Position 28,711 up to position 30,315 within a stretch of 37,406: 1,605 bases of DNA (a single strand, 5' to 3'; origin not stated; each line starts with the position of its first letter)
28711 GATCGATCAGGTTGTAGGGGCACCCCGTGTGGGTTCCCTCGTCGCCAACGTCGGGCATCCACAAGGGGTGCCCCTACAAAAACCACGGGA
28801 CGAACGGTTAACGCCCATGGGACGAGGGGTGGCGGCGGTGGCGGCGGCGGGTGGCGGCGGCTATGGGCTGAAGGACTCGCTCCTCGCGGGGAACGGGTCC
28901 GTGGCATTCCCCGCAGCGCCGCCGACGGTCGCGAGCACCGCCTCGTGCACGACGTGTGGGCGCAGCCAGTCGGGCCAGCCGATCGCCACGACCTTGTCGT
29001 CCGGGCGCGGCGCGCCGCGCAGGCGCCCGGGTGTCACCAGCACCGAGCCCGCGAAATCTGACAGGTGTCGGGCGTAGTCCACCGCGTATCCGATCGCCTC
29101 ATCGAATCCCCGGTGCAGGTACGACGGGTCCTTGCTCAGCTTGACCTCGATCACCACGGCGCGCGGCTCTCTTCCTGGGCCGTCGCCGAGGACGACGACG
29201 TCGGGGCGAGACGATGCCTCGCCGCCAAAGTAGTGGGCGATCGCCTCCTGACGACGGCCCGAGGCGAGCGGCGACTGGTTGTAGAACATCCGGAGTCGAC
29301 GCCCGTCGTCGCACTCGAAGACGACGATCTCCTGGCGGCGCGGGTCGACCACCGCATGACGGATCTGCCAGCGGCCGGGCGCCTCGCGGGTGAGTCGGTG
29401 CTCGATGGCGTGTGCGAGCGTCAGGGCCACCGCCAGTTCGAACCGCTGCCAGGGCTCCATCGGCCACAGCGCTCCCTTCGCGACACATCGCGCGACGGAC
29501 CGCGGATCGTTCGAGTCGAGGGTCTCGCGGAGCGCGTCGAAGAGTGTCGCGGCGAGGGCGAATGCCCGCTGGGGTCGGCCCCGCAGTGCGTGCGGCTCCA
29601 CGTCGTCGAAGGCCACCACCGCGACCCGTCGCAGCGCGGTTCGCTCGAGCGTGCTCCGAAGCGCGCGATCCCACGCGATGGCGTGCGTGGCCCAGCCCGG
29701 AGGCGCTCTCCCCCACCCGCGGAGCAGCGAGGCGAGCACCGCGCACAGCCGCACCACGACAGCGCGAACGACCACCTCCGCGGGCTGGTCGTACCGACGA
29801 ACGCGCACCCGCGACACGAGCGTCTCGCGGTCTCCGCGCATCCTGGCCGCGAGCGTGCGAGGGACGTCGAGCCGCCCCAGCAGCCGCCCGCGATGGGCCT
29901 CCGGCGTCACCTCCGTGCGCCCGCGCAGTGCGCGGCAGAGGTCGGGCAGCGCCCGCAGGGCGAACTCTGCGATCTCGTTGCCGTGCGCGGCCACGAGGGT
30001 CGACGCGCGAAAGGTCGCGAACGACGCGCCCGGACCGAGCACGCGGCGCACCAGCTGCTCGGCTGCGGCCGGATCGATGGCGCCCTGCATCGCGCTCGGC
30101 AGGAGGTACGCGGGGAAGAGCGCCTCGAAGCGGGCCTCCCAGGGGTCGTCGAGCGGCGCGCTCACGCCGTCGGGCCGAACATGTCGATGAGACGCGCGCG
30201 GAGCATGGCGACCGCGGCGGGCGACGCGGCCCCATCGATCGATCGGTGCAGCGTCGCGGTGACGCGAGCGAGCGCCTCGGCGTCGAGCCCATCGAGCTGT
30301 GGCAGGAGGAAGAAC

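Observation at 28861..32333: McrBC-like module: EVE + extra sensor region + McrB-type GTPase, translationally coupled to a long PD-(D/E)xK partner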

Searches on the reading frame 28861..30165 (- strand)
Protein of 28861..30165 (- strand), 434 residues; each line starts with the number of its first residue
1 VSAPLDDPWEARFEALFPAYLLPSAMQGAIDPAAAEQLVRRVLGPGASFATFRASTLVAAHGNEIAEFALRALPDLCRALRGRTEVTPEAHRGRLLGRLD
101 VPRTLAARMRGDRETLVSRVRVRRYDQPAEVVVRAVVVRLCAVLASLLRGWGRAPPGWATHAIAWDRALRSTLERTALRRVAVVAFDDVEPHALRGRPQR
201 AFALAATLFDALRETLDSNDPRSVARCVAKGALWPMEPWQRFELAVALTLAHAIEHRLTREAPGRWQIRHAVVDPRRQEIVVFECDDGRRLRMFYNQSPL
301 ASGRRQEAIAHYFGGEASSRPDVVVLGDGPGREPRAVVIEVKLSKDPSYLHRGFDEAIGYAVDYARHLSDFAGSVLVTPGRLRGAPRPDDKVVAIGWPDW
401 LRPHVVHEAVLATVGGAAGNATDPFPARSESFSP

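Call 3: search_protein_families(library=pfam, proteins=[window:28861-30165:-], max_evalue=1)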
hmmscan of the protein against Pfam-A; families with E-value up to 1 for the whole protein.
window:28861-30165:- (434 aa): 0 families

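Call 4: search_protein_families(library=padloc, proteins=[window:28861-30165:-], max_evalue=1)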
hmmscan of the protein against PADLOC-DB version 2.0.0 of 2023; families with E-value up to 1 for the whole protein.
window:28861-30165:- (434 aa): 0 families

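Call 5: search_protein_families(library=ncbifam, proteins=[window:28861-30165:-], max_evalue=1)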
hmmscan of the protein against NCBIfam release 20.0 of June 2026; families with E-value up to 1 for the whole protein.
window:28861-30165:- (434 aa): 0 families

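Call 7: search_solved_structures(query=window:28861-30165:-, max_evalue=10, show_alignments=2)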
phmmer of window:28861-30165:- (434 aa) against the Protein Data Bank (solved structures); distinct sequences matched with E-value up to 10: 2.
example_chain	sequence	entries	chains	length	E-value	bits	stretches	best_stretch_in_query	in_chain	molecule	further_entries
8t0f_A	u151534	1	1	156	0.47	12.4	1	120-213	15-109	One cut domain family member 2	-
8t11_A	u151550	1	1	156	0.47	12.4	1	120-213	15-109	One cut domain family member 2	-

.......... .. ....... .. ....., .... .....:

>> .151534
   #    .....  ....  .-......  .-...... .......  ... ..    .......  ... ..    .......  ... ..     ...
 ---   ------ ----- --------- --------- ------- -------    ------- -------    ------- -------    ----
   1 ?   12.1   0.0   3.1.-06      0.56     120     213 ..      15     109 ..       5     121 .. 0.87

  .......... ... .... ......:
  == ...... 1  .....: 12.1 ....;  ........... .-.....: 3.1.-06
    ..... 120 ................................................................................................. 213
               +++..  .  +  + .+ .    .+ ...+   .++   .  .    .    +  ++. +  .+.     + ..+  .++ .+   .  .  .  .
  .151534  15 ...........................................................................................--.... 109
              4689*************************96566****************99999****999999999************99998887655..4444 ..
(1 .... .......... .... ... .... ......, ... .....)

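Call 8: find_homologous_proteins(query=window:28861-30165:-)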
Query window:28861-30165:- (434 aa): 12 proteins with E <= 0.001 among 8000 candidates.
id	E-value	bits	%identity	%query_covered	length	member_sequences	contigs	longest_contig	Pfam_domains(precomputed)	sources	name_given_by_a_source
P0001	1.1e-283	959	99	100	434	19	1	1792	-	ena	-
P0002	1.1e-175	603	69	94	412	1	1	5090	-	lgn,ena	-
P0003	2.5e-170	585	64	96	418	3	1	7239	-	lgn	-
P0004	6.0e-163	561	64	96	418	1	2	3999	-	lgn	-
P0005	1.1e-146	507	61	90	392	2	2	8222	-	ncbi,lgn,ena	-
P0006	3.9e-132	459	56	93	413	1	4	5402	-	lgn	-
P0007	1.5e-131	457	55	95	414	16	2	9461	-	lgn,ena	-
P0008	4.0e-131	456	55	95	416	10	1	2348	-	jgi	jgi:hypothetical protein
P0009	1.3e-70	257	40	94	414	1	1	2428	-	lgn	-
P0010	1.8e-68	249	42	91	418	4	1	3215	-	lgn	-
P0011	1.5e-58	217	37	94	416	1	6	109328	-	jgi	jgi:hypothetical protein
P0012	8.1e-47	178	34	91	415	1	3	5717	-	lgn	-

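Call 19: predict_structure(alignment_id=A1)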
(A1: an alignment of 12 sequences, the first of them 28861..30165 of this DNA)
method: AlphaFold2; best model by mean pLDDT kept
length: 434 residues; sequences in the alignment: 12
mean_pLDDT: 84.0   pTM: 0.72
mean pLDDT of the five models: 84.0, 82.9, 82.6, 82.1, 81.0
residues with pLDDT >= 90: 209; 70-90: 168; 50-70: 30; < 50: 27
segments of 3 or more residues with pLDDT < 50: 1-5, 273-276, 417-434
pLDDT, mean of each block of 10 residues (from residue 1): 57 82 64 75 73 88 95 95 88 91 94 93 90 98 93 78 96 95 95 92 97 90 77 76 91 91 87 60 92 87 79 72 92 92 92 92 89 91 86 91 78 62 35 34
secondary structure, 60 per line:
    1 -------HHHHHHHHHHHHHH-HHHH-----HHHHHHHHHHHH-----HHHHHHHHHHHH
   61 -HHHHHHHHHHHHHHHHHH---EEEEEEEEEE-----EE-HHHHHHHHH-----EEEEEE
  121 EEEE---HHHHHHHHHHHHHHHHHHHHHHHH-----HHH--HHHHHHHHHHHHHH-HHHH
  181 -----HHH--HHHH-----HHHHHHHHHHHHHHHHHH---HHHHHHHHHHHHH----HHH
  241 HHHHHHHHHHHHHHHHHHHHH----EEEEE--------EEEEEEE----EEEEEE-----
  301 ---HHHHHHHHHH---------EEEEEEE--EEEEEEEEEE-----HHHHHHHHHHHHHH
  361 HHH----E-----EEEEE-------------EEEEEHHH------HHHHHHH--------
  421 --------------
elements in order: H8-21 H23-26 H32-43 H49-60 H62-79 E83-92 H101-109 E115-124 H128-151 H162-175 H177-180 H191-194 H200-217 H221-233 H238-261 E266-270 E279-285 E290-295 H304-313 E323-329 E332-341 H347-363 E374-378 E392-396 H406-412

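Call 24: find_encoding_contigs(protein=P0011, flank=8000, max_places=2)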
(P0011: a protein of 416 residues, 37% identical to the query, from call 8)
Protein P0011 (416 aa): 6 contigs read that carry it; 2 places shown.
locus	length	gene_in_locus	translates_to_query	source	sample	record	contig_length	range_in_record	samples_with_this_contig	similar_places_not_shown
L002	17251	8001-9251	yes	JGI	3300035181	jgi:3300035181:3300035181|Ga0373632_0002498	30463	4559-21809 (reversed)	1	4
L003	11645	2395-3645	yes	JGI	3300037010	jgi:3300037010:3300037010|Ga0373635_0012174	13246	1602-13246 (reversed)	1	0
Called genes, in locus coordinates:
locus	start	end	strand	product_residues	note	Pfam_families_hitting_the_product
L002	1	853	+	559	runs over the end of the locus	PF00069:Pkinase, PF07714:PK_Tyr_Ser-Thr, PF03109:ABC1 (weak), PF08308:PEGA (weak)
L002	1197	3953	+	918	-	PF07715:Plug, PF00593:TonB_dep_Rec_b-barrel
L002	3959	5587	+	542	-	-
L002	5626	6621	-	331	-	PF08240:ADH_N, PF00107:ADH_zinc_N, PF13602:ADH_zinc_N_2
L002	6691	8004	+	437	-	PF13604:AAA_30 (weak), PF07726:AAA_3 (faint), PF07728:AAA_5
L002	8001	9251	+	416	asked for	-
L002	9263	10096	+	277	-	PF00583:Acetyltransf_1 (weak)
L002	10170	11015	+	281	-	PF19420:DDAH_eukar, PF02274:ADI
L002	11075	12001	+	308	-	PF00135:COesterase, PF20434:BD-FAE, PF07859:Abhydrolase_3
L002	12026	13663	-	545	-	PF02129:Peptidase_S15, PF08530:PepX_C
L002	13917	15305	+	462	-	PF00069:Pkinase, PF07714:PK_Tyr_Ser-Thr, PF01636:APH (faint), PF03109:ABC1 (weak), PF06293:Kdo (weak)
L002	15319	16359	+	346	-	-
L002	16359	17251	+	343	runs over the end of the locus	-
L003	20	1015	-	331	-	PF08240:ADH_N, PF00107:ADH_zinc_N, PF13602:ADH_zinc_N_2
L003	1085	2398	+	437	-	PF13604:AAA_30 (weak), PF07726:AAA_3 (faint), PF07728:AAA_5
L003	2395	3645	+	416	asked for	-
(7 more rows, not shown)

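Call 25: fold_search(model_id=the predicted structure, library=pdb)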
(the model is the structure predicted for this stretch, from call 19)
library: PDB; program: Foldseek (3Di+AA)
matches with E <= 10: 199; with E <= 0.001: 2
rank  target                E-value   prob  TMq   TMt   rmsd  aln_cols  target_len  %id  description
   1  6ut7_G                1.4e-04  1.00  0.21  0.21  18.2       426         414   14  Fitted model for the tetradecameric assembly of Thermococcus gammatolerans McrB AAA+ hexamers with bound McrC (released 2020-10-21)
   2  6hz4_M                2.5e-04  1.00  0.23  0.29  17.0       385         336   10  Structure of McrBC without DNA binding domains (one half of the full complex) (released 2019-07-24)
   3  6ut6_G                2.8e-03  0.95  0.20  0.25  16.3       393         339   10  Cryo-EM structure of the Escherichia coli McrBC complex (released 2020-10-21)
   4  6ut5_G                1.1e-01  0.84  0.22  0.28  11.2       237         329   12  Cryo-EM structure of the Thermococcus gammatolerans McrBC complex (released 2020-10-21)
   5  8q3z_A                2.7e-01  0.25  0.20  0.20  14.8       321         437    8  Crystal structure of cA4-bound Can2 from Thermoanaerobacter brockii (released 2023-11-22)
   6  5t2t_B                3.3e-01  0.16  0.11  0.18  12.2       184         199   14  Crystal structure of Lymphocytic choriomeningitis mammarenavirus endonuclease bound to compound L742001 (released 2017-09-13)
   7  6wxw_A                4.0e-01  0.30  0.16  0.18  11.8       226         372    9  crystal structure of apo Card1 (released 2020-12-30)
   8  5ltn_A                4.7e-01  0.18  0.11  0.21  11.2       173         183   13  Crystal structure of Lymphocytic choriomeningitis mammarenavirus endonuclease complexed with DPBA (released 2017-09-13)
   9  5t2t_A                5.4e-01  0.15  0.11  0.19  11.3       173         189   14  Crystal structure of Lymphocytic choriomeningitis mammarenavirus endonuclease bound to compound L742001 (released 2017-09-13)
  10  5ltf_B                6.3e-01  0.15  0.12  0.21  11.1       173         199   14  Crystal structure of Lymphocytic choriomeningitis mammarenavirus endonuclease complexed with catalytic ions (released 2017-09-13)
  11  5izh_A                7.0e-01  0.13  0.12  0.24  13.5       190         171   13  Lassa virus L protein cap-snatching endonuclease. apo form (released 2016-06-29)
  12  3jsb_A                7.3e-01  0.13  0.12  0.24  11.9       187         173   13  Crystal structure of the N-terminal domain of the Lymphocytic Choriomeningitis Virus L protein (released 2010-09-15)
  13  5lts_A                7.7e-01  0.13  0.12  0.22  11.8       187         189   14  Crystal structure of Lymphocytic choriomeningitis mammarenavirus endonuclease Mutant D118A (released 2017-09-13)
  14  5klp_B                8.1e-01  0.08  0.13  0.16  10.5       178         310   11  Crystal structure of HopZ1a in complex with IP6 (released 2016-08-10)
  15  5ltf_A                9.4e-01  0.13  0.12  0.21  11.0       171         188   11  Crystal structure of Lymphocytic choriomeningitis mammarenavirus endonuclease complexed with catalytic ions (released 2017-09-13)
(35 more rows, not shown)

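Call 26: search_protein_representatives(alignment_id=A1)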
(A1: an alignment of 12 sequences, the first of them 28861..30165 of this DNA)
Query: 12 sequences, 416 profile positions. Proteins with E-value up to 0.001 (for the whole library): 743; up to 1e-10: 363; up to 1e-30: 107. The best 150 are listed.
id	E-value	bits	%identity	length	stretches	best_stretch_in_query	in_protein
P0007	2.6e-189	645.8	-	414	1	1-415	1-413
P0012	2.4e-151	520.7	-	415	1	1-411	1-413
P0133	6.0e-135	466.7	-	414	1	5-409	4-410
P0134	2.5e-128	444.9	-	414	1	4-411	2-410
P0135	3.4e-128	444.5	-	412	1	5-410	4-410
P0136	2.0e-127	442.0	-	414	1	3-412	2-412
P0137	6.9e-127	440.2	-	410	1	2-411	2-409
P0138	4.9e-126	437.4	-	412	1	4-409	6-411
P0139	1.0e-125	436.3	-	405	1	7-410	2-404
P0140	1.9e-125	435.4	-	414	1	4-409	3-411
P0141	2.1e-124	432.0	-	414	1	4-408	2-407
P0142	4.6e-124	430.9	-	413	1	4-412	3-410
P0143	7.4e-124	430.2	-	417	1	4-408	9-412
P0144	4.3e-122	424.4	-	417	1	5-410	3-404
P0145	2.1e-121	422.1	-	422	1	4-414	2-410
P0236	1.7e-31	125.9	-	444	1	54-384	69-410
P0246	2.9e-28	115.3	-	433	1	65-390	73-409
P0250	1.6e-27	112.8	-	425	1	61-381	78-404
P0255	1.3e-26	109.8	-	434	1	63-388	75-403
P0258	8.2e-26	107.2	-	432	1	63-382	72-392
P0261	1.8e-25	106.1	-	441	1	7-398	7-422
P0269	8.6e-24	100.6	-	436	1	51-369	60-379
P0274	4.5e-23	98.2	-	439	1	35-371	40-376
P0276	8.1e-23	97.4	-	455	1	59-383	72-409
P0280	2.4e-22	95.8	-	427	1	35-378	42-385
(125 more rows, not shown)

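Call 28: search_protein_families(library=pfam, alignment_id=A2, max_evalue=1)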
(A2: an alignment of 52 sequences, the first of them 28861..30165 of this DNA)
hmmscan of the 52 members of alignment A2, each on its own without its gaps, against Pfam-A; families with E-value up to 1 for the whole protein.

A. member 1, window:28861-30165:- (434 aa): 0 families

B. families by the number of members that match (of 52 scanned): 26 families (the first 25 are shown)
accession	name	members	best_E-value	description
PF09823.15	DUF2357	23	2.8e-06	Domain of unknown function (DUF2357)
PF10117.15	McrBC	10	0.00061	McrBC 5-methylcytosine restriction system component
PF04411.18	PDDEXK_7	4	0.00065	PD-(D/E)XK nuclease superfamily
PF08774.17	VRR_NUC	2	0.018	VRR-NUC domain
PF08722.17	Tn7_TnsA-like_N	2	0.085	TnsA-like endonuclease N terminal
PF10824.14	T7SS_ESX_EspC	2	0.1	Excreted virulence factor EspC, type VII ESX diderm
PF19753.4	DUF6240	1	0.0061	Family of unknown function (DUF6240)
PF20796.3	PDDEXK_13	1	0.012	PD-(D/E)XK nuclease superfamily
PF21351.2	TetR_C_41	1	0.016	Tetracyclin repressor-like, C-terminal domain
PF03368.19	Dicer_dimer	1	0.023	Dicer dimerisation domain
PF19255.4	DUF5902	1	0.029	Family of unknown function (DUF5902)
PF12348.14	CLASP_N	1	0.049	CLASP N terminal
PF22306.1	PAV1-137_bromodom-like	1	0.051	PAV1-137, bromodomain-like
PF16073.10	SAT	1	0.07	Starter unit:ACP transacylase in aflatoxin biosynthesis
PF04002.20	RadC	1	0.091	RadC-like JAB domain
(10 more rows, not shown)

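Call 29: search_solved_structures(query=A2, max_evalue=10, show_alignments=3)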
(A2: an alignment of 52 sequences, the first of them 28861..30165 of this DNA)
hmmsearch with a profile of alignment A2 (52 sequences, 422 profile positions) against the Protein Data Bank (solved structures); distinct sequences matched with E-value up to 10: 4.
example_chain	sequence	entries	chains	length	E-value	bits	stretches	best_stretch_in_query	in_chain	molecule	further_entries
8ga9_A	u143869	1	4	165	0.14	14.3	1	33-73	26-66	C4HR1_4r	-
8eox_D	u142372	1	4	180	0.16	14.1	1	33-73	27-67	C4HR1_4r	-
6lkc_A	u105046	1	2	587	0.92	11.6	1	228-287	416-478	Polyunsaturated fatty acid synthase PfaD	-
6lod_E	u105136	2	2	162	1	11.4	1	87-125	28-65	Cytochrome c domain-containing protein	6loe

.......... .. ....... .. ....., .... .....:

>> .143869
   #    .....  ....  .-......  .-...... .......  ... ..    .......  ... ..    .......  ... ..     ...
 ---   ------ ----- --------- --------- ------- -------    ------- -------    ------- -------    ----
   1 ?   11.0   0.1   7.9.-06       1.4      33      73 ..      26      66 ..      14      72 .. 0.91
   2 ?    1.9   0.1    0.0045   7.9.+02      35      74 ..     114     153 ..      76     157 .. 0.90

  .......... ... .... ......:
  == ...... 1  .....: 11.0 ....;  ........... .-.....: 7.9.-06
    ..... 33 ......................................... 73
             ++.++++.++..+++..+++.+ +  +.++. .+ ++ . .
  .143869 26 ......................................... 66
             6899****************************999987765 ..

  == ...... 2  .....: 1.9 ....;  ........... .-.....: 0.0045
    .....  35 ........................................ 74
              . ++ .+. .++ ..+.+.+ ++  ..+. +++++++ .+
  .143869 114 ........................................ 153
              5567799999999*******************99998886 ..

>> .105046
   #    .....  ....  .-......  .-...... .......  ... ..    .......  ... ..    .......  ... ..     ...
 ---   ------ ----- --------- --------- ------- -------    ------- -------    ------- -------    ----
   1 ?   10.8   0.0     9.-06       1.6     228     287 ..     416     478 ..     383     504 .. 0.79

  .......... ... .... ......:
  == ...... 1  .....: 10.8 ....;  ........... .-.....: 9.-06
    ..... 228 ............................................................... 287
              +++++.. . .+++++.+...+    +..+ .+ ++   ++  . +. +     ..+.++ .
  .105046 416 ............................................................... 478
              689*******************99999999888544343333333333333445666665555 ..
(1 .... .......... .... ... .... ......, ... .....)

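Call 51: search_protein_families(library=pfam, proteins=[P0276, P0280, P0274, P0269, P0261, P0258, P0255, P0250, P0246, P0236], max_evalue=0.1)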
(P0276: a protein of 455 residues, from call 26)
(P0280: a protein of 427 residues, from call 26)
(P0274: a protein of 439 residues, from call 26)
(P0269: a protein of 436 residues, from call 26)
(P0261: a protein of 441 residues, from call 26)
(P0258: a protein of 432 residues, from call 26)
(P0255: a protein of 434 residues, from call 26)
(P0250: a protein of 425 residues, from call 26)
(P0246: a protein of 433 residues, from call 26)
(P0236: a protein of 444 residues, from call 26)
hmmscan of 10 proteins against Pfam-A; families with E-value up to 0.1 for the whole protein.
P0276 (455 aa): 0 families

P0280 (427 aa): 1 family
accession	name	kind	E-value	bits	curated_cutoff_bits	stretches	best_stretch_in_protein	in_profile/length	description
PF04411.18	PDDEXK_7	-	0.00065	20.3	22.1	1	245-353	2-112/164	PD-(D/E)XK nuclease superfamily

P0274 (439 aa): 0 families

P0269 (436 aa): 0 families

P0261 (441 aa): 2 families
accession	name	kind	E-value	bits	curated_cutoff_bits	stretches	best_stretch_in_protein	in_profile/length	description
PF09823.15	DUF2357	-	0.0022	17.7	23.3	1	108-198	143-232/251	Domain of unknown function (DUF2357)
PF19753.4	DUF6240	-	0.0061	16.4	26.6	1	152-259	30-148/276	Family of unknown function (DUF6240)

P0258 (432 aa): 2 families
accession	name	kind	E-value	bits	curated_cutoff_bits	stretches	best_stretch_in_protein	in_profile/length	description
PF09823.15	DUF2357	-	0.0052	16.5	23.3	1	124-165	150-191/251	Domain of unknown function (DUF2357)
PF03368.19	Dicer_dimer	-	0.023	15.1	23.7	0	158-182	47-70/89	Dicer dimerisation domain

P0255 (434 aa): 2 families
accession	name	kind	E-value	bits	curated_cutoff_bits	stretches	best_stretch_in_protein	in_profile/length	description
PF10117.15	McrBC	-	0.00061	19.3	23.9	0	106-324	95-284/318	McrBC 5-methylcytosine restriction system component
PF09823.15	DUF2357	-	0.0011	18.7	23.3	1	119-197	142-230/251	Domain of unknown function (DUF2357)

P0250 (425 aa): 1 family
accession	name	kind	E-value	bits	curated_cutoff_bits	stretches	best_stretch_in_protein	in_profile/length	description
PF09823.15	DUF2357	-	0.00021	21.1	23.3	1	114-183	141-211/251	Domain of unknown function (DUF2357)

P0246 (433 aa): 1 family
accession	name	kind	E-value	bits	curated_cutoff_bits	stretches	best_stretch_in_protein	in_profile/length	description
PF09823.15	DUF2357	-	1.5e-05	24.8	23.3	1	115-216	142-243/251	Domain of unknown function (DUF2357)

P0236 (444 aa): 2 families
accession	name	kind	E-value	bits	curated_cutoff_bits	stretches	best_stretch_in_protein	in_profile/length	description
PF09823.15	DUF2357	-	0.00016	21.5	23.3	1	115-200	141-230/251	Domain of unknown function (DUF2357)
PF10117.15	McrBC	-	0.05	13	23.9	0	108-178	94-161/318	McrBC 5-methylcytosine restriction system component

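Call 61: find_related_loci(query=A1, collection=genome_contigs, flank=4000)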
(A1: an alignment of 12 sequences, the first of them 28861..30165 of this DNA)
Query A1 (434 aa) in genome_contigs; peptide patterns used: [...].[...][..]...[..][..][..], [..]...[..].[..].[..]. (x = any residue, [..] = any of these).
18 stretches matched a pattern; 10 encode a relative of the query (tblastn E <= 1e-3); 10 distinct loci.
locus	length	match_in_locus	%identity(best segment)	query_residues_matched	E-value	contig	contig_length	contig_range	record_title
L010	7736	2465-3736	89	1-424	0e+0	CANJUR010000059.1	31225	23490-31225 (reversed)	MAG: Deltaproteobacteria bacterium isolate RH-26jul17-416 genome assembly, contig: RH-26jul17-C3573, whole genome shotgu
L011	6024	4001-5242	62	1-414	2e-157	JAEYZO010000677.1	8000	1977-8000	MAG: Proteobacteria bacterium isolate OH_CBlB_99 k127_2685758, whole genome shotgun sequence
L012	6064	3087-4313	55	4-414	1e-135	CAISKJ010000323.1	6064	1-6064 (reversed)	MAG: uncultured delta proteobacterium isolate KT_bin-2017 genome assembly, contig: bin-2017:0323/1849, whole genome shot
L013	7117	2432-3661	55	3-414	3e-134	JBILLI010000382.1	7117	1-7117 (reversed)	MAG: Polyangiales bacterium isolate ME2017-07-27_3300044645_group7_bin3 Rohwer_bin1483_scaffold_13847_c1, whole genome s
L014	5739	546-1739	38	9-406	7e-67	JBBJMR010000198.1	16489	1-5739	MAG: Polyangiaceae bacterium isolate RUP_SRG_27 NODE_5949_length_16489_cov_7.206706, whole genome shotgun sequence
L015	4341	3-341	96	322-434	2e-66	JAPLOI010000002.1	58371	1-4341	MAG: Alphaproteobacteria bacterium isolate LacPavin_0818_WC50_MAG_69_13 LacPavin_0818_WC50_scaffold_762653, whole genome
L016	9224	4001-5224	36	2-407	1e-65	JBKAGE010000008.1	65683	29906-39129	MAG: Bradymonadia bacterium isolate Ske_MAG24 Ske_MAG24_0008, whole genome shotgun sequence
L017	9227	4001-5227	37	9-417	7e-58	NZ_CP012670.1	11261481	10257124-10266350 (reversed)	Sorangium cellulosum strain So ceGT47 chromosome, complete genome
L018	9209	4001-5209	35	9-411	6e-56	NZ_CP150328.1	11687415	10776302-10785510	Sorangium sp. So ce315 chromosome, complete genome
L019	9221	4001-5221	34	9-415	2e-52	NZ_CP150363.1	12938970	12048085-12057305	Sorangium sp. So ce1335 chromosome, complete genome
